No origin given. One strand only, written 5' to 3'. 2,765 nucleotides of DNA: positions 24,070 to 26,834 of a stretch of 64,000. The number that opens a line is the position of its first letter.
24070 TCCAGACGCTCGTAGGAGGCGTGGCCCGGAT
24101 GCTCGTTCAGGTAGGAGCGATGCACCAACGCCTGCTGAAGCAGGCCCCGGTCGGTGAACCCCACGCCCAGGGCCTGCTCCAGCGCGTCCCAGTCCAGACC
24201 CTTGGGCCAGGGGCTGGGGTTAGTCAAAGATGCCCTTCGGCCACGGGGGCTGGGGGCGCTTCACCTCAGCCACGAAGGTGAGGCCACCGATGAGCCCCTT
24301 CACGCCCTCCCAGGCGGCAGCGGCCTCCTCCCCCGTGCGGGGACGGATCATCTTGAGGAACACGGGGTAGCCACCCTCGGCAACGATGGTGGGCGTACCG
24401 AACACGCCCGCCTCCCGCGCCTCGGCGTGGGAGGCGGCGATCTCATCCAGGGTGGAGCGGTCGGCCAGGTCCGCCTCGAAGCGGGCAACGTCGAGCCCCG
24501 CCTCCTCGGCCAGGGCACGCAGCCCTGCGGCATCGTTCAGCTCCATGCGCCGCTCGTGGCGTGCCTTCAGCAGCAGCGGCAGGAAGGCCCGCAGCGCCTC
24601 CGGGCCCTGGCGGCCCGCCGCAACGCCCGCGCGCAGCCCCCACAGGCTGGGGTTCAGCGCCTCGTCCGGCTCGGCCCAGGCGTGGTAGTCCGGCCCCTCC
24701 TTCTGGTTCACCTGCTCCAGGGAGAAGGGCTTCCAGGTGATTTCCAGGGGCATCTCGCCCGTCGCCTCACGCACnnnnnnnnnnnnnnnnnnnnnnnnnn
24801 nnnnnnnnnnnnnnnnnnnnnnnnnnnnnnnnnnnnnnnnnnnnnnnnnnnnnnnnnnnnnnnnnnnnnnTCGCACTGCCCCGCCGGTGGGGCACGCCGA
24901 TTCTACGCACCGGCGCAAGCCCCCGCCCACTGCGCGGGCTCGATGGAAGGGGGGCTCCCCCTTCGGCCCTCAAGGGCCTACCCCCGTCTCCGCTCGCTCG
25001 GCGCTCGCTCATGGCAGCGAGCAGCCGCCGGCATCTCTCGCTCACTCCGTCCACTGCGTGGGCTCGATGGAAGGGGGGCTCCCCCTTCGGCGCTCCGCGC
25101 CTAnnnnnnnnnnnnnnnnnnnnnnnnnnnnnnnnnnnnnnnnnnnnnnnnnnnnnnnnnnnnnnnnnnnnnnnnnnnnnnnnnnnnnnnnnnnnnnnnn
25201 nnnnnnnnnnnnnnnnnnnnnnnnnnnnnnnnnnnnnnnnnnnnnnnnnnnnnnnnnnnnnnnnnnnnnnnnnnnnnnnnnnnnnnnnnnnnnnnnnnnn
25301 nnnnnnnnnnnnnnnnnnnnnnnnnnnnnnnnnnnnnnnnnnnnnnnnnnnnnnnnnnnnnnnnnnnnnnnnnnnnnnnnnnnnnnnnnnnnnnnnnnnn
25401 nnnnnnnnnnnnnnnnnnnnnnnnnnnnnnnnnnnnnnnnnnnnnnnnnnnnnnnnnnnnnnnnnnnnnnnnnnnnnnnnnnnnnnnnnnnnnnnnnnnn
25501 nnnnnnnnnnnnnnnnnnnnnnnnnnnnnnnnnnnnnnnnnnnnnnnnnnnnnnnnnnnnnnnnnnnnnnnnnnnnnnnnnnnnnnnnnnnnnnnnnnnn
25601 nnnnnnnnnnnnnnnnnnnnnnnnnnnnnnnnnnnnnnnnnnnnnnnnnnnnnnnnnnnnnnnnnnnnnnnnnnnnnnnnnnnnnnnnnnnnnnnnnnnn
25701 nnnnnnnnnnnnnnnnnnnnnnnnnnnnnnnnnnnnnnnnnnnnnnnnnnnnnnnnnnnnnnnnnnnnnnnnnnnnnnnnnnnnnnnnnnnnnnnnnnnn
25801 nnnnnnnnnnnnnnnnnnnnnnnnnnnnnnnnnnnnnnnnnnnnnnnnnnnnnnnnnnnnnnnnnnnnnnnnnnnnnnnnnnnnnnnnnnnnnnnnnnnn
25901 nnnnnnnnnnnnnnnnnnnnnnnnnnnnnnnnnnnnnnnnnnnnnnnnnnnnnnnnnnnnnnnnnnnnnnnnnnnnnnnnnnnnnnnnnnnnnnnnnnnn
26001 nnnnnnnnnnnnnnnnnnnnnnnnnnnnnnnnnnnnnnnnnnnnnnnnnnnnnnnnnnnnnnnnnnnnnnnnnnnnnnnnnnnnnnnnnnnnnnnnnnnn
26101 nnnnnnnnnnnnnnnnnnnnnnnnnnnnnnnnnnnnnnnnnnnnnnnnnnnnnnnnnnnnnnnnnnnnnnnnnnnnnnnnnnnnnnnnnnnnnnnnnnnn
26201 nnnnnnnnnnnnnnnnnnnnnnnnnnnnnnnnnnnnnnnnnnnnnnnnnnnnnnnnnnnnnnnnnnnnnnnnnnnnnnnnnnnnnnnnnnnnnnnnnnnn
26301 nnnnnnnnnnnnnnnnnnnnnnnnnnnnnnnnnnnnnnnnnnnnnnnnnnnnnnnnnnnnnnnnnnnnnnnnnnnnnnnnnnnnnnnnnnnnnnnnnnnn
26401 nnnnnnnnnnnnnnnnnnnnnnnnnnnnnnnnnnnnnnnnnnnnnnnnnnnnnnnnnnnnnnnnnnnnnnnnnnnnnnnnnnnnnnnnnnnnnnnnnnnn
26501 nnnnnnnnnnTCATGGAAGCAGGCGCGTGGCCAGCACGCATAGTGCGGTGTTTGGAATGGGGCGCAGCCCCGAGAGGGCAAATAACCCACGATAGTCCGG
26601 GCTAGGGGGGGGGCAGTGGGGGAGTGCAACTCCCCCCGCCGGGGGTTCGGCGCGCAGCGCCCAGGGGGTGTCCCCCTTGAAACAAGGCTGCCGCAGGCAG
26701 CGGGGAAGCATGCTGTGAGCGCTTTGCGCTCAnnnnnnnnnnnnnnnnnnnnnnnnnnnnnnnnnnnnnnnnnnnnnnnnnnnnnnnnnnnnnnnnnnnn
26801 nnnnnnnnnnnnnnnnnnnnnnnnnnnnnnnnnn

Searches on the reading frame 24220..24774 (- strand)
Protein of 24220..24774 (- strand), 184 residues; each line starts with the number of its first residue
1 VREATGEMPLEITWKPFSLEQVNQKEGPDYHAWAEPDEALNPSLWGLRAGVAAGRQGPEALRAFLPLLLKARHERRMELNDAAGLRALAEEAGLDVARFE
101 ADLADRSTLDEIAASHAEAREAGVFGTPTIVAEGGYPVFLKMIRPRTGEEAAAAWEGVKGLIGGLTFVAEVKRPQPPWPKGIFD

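Call 19: search_protein_families(library=pfam, proteins=[window:24220-24774:-])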
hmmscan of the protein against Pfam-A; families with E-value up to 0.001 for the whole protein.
window:24220-24774:- (184 aa): 4 families
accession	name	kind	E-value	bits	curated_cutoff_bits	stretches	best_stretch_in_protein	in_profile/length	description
PF01323.26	DSBA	-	5.1e-12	46.4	25.6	1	23-135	68-175/191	DSBA-like thioredoxin domain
PF13743.12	Thioredoxin_5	-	1.9e-06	28.1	27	1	52-131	83-162/186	Thioredoxin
PF13462.12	Thioredoxin_4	-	1.3e-05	25.8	23.2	1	41-134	61-147/165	Thioredoxin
PF22234.2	Rv2466c-like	-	5.5e-05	23.8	27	1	8-173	19-180/180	Mycothiol-dependent nitroreductase Rv2466c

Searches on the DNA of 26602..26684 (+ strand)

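Call 73: build_rna_model(alignment_id=A5, structure=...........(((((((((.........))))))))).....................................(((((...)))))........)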
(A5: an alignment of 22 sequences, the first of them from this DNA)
Model R1 built from alignment A5 (22 sequences, 96 columns); structure: as given.
model positions 88; base pairs 14; branch points 1; effective number of sequences 2.66; information 0.647 bits per position. Calibrated on 0.2 Mb of random sequence (short: E-values are rough).
structure used (alignment columns):
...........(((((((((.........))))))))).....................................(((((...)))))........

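Call 74: search_with_rna_model(model_id=R1, source=window, filters=off, max_evalue=1)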
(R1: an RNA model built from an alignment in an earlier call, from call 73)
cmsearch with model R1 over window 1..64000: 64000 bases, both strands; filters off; matches with E-value up to 1: 22.
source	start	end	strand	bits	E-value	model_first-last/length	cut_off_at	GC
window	45536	45621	+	68.5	1.7e-14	1-88/88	no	0.74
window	26603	26684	+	67.3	3.3e-14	1-88/88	no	0.74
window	58080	58160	+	66.2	5.9e-14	1-88/88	no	0.74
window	62778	62860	-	63.2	3.1e-13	1-88/88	no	0.71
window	57879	57959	+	62.3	4.9e-13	1-88/88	no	0.72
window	52880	52970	-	60.7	1.2e-12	1-88/88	no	0.76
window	53092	53149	+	29.9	2e-05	1-88/88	no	0.74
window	26443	26498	-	22.1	0.0013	1-88/88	no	0.71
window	45368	45426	-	20.5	0.0033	1-88/88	no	0.71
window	24941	24996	-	19.5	0.0056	1-88/88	no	0.73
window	25065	25149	-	19.4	0.0059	1-88/88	no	0.69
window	18553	18639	+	15.8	0.042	1-88/88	no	0.69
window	15321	15387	+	15.5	0.049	1-88/88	no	0.75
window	57931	58022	-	13.7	0.13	1-88/88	no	0.71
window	48157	48237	-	13.6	0.14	1-88/88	no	0.72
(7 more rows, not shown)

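Call 76: search_with_rna_model(model_id=R1, sources=[window, L001, L003, L005, L006, L008, L010, L011, L012, L017, L018, L019, L022, L023, L026, L030, L031, L035, L038, L040, L043, L047, L048, L055, L056, L058, L062, L064, L070, L071, L072, L074, L078, L086, L089, L095, L096, L097, L098, L099, L100, L104, L106, L107, L109, L110, L111, L112, L113, L114, L115, L002, L004, L007, L009, L057, L092, L085, L090, L101], max_evalue=0.0001, make_alignment=true)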
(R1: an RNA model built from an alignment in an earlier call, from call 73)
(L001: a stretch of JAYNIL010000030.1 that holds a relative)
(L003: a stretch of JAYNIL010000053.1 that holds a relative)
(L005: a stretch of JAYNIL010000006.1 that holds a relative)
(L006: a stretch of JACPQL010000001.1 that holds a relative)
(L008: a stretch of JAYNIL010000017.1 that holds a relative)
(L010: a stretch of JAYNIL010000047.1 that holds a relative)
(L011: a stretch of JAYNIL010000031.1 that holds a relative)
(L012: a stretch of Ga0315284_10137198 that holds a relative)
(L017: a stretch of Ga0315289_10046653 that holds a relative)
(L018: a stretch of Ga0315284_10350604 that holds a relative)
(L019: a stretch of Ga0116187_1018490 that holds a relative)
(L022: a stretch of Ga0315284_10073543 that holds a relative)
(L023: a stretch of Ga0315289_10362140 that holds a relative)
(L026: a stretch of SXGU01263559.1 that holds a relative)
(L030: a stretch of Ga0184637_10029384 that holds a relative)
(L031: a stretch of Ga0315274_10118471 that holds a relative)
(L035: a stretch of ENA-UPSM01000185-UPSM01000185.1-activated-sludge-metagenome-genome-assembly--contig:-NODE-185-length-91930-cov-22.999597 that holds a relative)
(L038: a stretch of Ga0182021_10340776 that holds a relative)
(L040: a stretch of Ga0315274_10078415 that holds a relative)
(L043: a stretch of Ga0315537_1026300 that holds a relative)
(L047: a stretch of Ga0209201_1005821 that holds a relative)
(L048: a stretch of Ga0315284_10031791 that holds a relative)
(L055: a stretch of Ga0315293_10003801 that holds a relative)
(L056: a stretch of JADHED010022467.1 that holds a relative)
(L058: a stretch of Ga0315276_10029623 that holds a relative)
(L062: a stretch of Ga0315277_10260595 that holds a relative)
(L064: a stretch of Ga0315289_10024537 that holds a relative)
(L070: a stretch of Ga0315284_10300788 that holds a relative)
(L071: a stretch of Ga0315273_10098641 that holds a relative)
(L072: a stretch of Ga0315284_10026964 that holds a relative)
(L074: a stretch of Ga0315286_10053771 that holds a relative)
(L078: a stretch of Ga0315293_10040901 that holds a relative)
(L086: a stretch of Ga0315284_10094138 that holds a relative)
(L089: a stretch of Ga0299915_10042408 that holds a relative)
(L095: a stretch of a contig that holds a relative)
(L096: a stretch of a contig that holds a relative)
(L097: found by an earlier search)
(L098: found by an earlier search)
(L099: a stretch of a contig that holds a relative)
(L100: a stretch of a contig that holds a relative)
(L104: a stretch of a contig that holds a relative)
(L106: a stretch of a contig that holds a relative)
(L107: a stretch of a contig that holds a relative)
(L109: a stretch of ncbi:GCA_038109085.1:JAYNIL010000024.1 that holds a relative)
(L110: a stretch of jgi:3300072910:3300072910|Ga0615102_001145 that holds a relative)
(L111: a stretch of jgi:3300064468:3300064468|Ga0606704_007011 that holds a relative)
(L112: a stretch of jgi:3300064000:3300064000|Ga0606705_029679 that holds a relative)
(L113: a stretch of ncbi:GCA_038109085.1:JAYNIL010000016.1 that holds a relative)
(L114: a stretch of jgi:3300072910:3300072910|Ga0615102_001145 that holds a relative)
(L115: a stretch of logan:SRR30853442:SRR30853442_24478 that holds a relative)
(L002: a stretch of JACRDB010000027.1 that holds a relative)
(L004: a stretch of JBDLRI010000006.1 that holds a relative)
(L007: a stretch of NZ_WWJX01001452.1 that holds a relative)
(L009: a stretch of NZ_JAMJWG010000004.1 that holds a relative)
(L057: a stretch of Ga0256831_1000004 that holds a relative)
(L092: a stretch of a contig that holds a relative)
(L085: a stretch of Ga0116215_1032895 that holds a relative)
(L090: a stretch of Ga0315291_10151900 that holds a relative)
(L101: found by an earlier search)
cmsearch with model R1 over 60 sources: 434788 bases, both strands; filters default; matches with E-value up to 0.0001: 53.
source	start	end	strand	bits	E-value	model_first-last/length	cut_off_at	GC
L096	1863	1950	-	97.2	2.2e-20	1-88/88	no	0.68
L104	3355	3442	-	97.2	2.2e-20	1-88/88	no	0.68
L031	723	810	-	97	2.3e-20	1-88/88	no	0.69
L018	407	494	-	96.6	2.9e-20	1-88/88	no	0.68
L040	1796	1881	-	94.4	9.6e-20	1-88/88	no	0.73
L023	865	951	+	91.5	4.6e-19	1-88/88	no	0.74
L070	1809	1894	-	91.1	5.6e-19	1-88/88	no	0.73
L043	3408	3494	-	90.6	7.5e-19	1-88/88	no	0.72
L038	853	936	+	90.2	9.5e-19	1-88/88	no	0.71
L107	2432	2517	+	89.7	1.3e-18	1-88/88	no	0.74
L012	2940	3026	-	83.2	4.2e-17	1-88/88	no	0.75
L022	4224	4306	+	81.5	1.1e-16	1-88/88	no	0.71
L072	1567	1649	-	81.4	1.1e-16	1-88/88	no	0.7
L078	282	364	-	80.9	1.4e-16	1-88/88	no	0.71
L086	2968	3050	+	80.9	1.4e-16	1-88/88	no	0.71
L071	299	381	-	78.6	5.1e-16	1-88/88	no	0.71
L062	1714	1820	+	74.1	5.7e-15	1-88/88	no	0.72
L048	7220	7326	-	73.1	9.8e-15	1-88/88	no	0.72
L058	665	768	+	71.9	1.9e-14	1-88/88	no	0.72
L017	2184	2289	-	70.9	3.3e-14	1-88/88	no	0.73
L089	2252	2358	+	68.6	1.1e-13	1-88/88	no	0.69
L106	543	645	-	68.3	1.3e-13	1-88/88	no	0.73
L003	4900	4985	+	67.2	2.3e-13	1-88/88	no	0.72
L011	5185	5265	-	67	2.7e-13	1-88/88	no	0.73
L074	461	541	+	65.7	5.4e-13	1-88/88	no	0.74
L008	7664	7746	+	65.5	6e-13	1-88/88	no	0.72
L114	19549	19630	+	63.4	1.8e-12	1-88/88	no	0.74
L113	9833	9915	-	62.6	2.9e-12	1-88/88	no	0.73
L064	6660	6729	-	59.6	1.4e-11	11-85/88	no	0.74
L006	648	735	+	58.1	3.3e-11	1-88/88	no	0.66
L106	325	388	-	48.7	5.1e-09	1-88/88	no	0.67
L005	2559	2638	-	45.6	2.8e-08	1-88/88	no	0.66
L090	1178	1265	+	44.2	6.1e-08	1-88/88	no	0.73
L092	5258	5334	-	41.1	3.2e-07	1-88/88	no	0.58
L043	431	529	-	40.5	4.3e-07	1-88/88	no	0.71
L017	3062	3180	-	40.4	4.8e-07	1-88/88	no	0.71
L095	5963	6023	+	40.3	5e-07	1-88/88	no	0.67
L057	268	346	+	37.6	2.1e-06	1-88/88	no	0.58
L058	799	862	+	37.1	2.8e-06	1-88/88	no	0.69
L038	619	686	-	34.7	1e-05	1-88/88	no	0.65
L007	626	695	+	34.7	1e-05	1-88/88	no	0.66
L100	1434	1494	+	34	1.5e-05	1-88/88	no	0.72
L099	4946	5001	-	33.8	1.7e-05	1-88/88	no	0.79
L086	3376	3442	+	33.5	2e-05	1-88/88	no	0.75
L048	5181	5283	-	33.4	2.1e-05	1-88/88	no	0.69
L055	9586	9654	+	33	2.6e-05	1-88/88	no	0.7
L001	6141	6258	+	32.2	4e-05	1-88/88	no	0.72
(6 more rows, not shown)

Alignment A10: 53 matches aligned to the model, 171 columns, each read 5' to 3' on its own strand. Consensus structure (alignment columns), stored with it:
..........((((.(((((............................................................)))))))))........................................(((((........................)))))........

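Call 80: search_with_rna_model(model_id=R1, sources=[L116, L117, L118, L119, L120, L121, L122, L123, L124, L125, L126, L127, L128, L129, L130, L131, L132, L133, L134, L135, L136, L137, L138, L139, L140, L141, L142, L143, L144, L145, L146, L147, L148, L149, L150, L151, L152, L153, L154, L155, L156, L157, L158, L159, L160, L161, L162, L163, L164, L165, L166, L167, L168, L169, L170, L171, L172, L173, L174, L175, L176, L177, L178, L179, L180, L181, L182, L183, L184, L185, L186, L187, L188, L189, L190, L191, L192, L193, L194, L195, L196, L197, L198, L199, L200, L201, L202, L203, L204, L205, L206, L207, L208, L209, L210, L211, L212, L213, L214, L215], max_evalue=0.001)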
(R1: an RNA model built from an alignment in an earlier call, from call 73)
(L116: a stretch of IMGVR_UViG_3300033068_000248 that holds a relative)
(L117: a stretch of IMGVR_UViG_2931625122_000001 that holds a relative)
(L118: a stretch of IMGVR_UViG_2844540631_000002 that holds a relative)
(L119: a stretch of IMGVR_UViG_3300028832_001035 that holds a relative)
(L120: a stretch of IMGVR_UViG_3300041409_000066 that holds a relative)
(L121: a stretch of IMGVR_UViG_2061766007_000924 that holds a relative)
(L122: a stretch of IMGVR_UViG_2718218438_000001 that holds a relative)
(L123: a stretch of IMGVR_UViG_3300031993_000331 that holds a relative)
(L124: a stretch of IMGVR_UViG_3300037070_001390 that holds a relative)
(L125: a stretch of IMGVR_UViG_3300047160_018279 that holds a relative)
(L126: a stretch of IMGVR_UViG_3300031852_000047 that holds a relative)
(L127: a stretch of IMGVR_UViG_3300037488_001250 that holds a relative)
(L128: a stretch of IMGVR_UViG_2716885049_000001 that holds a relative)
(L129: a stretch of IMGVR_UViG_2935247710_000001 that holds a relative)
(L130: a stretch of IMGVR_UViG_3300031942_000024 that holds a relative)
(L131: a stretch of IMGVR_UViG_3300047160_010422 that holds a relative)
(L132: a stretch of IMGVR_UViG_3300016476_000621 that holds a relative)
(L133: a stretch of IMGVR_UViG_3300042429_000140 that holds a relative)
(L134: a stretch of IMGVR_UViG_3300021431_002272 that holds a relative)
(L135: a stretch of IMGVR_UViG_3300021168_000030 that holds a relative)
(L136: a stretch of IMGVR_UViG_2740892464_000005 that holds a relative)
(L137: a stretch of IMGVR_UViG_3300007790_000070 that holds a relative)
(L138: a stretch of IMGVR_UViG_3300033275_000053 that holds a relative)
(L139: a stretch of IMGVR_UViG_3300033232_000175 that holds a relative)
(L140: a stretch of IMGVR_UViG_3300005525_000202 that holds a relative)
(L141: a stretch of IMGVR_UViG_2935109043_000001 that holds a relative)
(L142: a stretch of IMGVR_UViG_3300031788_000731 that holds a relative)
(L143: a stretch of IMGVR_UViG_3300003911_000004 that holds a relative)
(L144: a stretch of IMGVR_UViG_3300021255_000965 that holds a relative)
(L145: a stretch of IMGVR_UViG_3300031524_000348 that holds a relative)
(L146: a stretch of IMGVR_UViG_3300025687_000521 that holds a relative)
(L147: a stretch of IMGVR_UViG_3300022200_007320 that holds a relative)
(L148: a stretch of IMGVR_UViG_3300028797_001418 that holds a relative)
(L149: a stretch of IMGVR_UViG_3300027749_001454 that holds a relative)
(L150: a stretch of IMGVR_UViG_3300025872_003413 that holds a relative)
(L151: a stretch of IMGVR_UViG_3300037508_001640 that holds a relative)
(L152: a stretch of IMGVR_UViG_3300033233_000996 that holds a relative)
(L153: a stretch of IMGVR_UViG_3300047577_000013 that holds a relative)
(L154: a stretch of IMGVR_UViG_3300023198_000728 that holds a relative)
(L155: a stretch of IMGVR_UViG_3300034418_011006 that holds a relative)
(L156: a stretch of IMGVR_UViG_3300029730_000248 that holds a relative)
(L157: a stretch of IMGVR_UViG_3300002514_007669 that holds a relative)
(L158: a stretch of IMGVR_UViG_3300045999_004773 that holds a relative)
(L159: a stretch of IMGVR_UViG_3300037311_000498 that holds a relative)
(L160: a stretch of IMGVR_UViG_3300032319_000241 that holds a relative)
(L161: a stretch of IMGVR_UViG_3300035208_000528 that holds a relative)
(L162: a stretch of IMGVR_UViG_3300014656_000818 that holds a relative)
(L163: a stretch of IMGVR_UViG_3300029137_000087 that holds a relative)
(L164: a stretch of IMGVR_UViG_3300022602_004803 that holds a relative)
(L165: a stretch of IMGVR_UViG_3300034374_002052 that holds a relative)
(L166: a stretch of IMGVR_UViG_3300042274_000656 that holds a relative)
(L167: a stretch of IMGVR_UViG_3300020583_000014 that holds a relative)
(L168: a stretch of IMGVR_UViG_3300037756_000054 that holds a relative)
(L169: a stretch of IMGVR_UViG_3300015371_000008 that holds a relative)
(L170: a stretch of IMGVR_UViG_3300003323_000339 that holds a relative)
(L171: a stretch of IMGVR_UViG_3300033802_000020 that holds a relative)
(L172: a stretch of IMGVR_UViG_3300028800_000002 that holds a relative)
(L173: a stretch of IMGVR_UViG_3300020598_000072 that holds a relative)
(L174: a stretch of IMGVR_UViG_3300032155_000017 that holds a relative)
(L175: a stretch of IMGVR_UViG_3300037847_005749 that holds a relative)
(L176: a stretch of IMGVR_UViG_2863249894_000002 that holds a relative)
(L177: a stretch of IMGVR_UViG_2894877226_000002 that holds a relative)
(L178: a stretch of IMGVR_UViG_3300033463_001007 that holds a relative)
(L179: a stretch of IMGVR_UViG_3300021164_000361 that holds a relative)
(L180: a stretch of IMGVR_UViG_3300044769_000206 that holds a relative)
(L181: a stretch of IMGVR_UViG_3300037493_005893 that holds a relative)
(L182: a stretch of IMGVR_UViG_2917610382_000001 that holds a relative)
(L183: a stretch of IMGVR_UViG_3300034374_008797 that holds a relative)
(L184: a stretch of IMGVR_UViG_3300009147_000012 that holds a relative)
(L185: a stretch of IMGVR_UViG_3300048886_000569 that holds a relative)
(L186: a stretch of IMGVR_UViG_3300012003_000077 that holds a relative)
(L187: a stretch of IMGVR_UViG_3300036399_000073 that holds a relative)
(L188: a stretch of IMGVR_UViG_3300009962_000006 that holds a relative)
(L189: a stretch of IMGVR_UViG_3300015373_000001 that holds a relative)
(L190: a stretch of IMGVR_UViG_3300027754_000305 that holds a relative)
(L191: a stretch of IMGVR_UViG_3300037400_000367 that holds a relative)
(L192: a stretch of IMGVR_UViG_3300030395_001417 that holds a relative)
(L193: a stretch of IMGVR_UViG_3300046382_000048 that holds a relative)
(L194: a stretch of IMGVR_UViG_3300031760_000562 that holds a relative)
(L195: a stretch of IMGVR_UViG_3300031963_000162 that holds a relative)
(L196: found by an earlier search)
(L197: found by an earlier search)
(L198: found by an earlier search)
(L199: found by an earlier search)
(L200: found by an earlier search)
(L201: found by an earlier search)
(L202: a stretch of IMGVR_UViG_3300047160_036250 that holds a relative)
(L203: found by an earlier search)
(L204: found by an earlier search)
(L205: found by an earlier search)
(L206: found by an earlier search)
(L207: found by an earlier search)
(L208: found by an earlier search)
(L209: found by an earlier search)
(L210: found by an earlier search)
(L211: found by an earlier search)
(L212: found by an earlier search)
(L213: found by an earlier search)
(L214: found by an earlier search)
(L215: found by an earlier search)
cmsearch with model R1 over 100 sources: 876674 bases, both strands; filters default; matches with E-value up to 0.001: 1.
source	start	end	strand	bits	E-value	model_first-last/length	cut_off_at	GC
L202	5669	5726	-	36.9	6.2e-06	1-88/88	no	0.69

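Call 81: search_with_rna_model(model_id=R1, sources=[L216, L217, L218, L219, L220, L221, L222, L223, L224, L225, L226, L227, L228, L229, L230, L231, L232, L233, L234, L235, L236, L237, L238, L239, L240, L241, L242, L243, L244, L245, L246, L247, L248, L249, L250, L251, L252, L253, L254, L255, L256, L257, L258, L259, L260, L261, L262, L263, L264, L265, L266, L267, L268, L269, L270, L271, L272, L273, L274], max_evalue=0.001)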
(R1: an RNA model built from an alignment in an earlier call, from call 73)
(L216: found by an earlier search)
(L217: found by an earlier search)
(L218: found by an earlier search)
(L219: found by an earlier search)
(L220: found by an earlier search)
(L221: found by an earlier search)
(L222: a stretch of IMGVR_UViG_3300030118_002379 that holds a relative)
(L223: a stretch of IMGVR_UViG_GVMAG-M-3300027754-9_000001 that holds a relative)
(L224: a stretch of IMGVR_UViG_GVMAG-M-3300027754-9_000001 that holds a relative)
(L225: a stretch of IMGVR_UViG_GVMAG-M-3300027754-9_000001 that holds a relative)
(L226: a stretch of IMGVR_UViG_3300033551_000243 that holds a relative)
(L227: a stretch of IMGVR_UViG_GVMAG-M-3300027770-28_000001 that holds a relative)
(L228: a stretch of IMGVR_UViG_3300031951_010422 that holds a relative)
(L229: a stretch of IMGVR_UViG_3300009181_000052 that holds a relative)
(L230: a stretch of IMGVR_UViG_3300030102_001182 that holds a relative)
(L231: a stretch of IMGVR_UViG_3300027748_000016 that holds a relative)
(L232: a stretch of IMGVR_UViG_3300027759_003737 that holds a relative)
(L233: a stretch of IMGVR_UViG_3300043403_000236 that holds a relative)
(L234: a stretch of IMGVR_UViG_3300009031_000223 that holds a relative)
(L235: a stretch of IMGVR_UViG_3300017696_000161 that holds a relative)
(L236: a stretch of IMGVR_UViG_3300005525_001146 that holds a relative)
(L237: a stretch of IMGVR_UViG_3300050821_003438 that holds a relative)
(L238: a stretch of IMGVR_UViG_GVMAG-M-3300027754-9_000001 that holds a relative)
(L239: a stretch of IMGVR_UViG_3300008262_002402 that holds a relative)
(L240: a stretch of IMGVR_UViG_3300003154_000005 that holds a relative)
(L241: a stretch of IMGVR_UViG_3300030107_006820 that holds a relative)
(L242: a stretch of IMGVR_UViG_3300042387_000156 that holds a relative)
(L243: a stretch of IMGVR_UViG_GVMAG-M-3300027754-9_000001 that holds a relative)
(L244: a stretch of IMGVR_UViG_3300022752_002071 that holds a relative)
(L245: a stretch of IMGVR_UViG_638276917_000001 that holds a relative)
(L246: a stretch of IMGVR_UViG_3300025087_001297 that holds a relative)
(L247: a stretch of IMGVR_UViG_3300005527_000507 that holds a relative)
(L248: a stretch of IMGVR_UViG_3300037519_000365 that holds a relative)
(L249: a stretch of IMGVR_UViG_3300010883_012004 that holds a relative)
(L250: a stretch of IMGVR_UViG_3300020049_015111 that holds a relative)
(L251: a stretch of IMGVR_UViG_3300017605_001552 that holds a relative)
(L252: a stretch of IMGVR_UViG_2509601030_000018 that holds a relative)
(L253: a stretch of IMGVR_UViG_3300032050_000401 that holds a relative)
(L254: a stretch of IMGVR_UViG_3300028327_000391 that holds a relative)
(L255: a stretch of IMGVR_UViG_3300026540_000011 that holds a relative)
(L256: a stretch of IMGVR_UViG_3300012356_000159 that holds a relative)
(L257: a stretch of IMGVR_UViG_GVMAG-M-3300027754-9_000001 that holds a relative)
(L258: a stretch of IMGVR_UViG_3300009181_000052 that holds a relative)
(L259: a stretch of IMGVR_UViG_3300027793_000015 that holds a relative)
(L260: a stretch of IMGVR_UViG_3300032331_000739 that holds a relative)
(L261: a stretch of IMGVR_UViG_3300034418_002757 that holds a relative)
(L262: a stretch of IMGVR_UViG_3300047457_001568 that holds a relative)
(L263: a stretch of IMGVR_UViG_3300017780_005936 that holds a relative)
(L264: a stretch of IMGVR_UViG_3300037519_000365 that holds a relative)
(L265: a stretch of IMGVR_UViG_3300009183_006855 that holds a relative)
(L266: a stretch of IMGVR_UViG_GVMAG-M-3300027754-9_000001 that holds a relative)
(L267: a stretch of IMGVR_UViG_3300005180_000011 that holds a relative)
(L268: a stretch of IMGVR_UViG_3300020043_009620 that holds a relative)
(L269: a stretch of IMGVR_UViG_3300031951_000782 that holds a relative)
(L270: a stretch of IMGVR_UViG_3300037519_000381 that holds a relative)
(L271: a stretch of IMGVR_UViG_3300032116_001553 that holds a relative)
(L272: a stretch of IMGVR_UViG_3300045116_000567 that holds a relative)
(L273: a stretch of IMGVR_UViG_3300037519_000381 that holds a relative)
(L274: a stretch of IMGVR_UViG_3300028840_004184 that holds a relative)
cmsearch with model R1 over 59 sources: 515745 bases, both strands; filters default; matches with E-value up to 0.001: 6.
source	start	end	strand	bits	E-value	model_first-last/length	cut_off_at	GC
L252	5691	5779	-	42.9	1.5e-07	1-88/88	no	0.62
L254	5539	5627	-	42.9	1.5e-07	1-88/88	no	0.62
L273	2938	3024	-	37.4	2.8e-06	1-88/88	no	0.68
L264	3848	3924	-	31.7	6.2e-05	1-88/88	no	0.66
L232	3917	4003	-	30.7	0.0001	1-88/88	no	0.61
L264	3981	4041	+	29.5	0.00019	1-88/88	no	0.69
